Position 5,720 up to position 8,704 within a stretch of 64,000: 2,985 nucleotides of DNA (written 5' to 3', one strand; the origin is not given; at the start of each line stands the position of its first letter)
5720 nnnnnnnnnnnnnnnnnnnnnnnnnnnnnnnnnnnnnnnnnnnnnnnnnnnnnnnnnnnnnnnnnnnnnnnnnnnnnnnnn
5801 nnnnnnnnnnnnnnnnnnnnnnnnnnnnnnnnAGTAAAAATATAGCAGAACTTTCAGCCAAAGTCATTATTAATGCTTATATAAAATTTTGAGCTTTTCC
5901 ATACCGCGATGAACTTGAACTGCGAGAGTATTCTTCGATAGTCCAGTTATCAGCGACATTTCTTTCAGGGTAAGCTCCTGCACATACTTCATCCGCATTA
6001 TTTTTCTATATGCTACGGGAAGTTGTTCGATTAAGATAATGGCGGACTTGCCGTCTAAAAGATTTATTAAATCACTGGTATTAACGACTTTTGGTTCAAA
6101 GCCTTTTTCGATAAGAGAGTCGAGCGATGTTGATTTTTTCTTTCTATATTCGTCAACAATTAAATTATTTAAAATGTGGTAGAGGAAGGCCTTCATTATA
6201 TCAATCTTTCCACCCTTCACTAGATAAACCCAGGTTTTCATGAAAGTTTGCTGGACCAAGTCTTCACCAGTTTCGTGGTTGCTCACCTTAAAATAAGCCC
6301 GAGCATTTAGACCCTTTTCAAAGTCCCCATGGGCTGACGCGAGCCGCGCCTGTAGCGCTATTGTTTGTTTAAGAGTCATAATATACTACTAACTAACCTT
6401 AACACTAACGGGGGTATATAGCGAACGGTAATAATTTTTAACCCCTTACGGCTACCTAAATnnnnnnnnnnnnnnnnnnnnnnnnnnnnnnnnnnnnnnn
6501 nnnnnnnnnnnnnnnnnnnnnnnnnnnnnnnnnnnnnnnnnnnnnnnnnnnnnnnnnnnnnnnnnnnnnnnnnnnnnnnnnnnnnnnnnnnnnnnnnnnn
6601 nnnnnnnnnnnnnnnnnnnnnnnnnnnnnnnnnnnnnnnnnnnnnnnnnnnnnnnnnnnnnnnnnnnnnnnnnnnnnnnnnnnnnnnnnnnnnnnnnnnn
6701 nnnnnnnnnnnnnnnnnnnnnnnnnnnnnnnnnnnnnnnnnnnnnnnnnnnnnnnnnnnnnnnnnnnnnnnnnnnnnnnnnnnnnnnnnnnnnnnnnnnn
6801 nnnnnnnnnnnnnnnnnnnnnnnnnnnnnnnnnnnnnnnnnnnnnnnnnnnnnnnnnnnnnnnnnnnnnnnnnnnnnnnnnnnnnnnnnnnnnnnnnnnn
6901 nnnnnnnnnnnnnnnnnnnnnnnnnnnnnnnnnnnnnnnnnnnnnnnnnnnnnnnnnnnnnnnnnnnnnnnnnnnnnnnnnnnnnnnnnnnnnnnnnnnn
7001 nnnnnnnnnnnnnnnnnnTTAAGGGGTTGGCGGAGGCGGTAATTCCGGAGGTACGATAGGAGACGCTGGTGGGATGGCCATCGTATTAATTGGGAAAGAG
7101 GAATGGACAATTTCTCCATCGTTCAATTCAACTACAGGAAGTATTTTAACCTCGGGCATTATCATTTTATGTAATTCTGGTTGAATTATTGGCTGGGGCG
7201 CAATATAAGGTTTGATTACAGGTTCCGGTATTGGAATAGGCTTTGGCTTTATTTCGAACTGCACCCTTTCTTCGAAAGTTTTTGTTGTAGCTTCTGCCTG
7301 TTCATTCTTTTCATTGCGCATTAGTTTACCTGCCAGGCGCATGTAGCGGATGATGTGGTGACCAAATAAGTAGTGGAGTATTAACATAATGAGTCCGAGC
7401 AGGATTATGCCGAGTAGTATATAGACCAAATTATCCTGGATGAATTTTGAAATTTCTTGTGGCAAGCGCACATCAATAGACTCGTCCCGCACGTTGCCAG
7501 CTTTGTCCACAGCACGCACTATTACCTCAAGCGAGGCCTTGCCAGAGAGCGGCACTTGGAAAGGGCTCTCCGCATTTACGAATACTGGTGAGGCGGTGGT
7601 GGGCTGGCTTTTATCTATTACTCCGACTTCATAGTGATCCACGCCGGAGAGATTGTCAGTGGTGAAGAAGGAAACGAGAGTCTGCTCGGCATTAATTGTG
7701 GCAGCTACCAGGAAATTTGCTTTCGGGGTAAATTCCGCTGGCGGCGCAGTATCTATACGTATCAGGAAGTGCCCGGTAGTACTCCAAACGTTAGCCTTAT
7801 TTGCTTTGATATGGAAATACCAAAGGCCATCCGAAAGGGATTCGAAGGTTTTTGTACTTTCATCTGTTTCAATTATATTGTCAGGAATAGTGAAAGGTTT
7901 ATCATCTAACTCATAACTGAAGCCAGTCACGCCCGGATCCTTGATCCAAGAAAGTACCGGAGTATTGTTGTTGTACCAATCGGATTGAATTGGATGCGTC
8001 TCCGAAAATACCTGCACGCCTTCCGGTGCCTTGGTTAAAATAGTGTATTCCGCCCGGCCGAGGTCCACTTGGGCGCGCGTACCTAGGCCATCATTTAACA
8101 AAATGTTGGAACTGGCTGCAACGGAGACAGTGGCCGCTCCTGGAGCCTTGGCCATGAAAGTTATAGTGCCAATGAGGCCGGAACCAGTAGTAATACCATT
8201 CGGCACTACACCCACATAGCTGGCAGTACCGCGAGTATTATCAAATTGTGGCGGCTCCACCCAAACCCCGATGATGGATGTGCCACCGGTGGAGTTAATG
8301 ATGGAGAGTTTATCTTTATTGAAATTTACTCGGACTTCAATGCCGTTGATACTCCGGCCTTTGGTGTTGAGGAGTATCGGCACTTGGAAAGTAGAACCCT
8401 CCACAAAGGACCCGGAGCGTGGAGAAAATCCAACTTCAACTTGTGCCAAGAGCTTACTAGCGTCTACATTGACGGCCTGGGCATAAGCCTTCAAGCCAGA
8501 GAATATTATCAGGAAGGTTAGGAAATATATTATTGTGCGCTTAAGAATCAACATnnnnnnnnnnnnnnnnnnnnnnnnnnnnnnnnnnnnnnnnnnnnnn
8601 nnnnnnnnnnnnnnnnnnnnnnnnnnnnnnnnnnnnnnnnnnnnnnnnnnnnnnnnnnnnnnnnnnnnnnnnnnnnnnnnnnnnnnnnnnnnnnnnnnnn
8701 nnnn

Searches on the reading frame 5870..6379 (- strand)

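Call 56: search_protein_families(library=pfam, proteins=[window:5870-6379:-], max_evalue=0.001)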
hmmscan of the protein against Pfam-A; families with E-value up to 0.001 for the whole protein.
window:5870-6379:- (169 aa): 3 families
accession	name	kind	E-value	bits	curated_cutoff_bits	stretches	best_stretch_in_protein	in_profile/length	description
PF08281.18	Sigma70_r4_2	-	9.9e-11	41.6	25.7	1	116-163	7-54/54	Sigma-70, region 4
PF04542.20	Sigma70_r2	-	5.4e-06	26.6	24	1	28-83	13-70/71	Sigma-70 region 2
PF04545.22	Sigma70_r4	-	0.00032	20.6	24.1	1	117-164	2-49/50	Sigma-70, region 4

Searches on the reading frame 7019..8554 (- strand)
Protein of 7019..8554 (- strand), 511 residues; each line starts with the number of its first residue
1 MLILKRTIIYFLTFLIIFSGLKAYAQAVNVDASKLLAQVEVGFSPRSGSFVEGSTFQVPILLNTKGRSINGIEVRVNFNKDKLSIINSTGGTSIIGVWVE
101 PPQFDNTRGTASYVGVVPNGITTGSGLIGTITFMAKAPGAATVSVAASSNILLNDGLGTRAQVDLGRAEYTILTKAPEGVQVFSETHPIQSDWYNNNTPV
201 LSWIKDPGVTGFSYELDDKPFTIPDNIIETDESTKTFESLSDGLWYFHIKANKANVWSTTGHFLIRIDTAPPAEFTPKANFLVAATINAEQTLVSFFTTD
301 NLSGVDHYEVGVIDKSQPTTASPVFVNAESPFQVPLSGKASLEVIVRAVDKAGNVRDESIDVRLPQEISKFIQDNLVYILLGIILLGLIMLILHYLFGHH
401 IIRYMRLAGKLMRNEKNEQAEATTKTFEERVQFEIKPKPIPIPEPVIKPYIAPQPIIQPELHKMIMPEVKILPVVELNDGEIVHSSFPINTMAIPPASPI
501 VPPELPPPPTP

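Call 56: search_protein_families(library=pfam, proteins=[window:7019-8554:-], max_evalue=0.001)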
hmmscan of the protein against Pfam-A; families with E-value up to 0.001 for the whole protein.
window:7019-8554:- (511 aa): 1 family
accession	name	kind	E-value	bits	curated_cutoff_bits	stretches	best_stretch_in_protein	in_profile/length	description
PF00963.24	Cohesin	-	0.00029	21.5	24.1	1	53-155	13-122/139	Cohesin domain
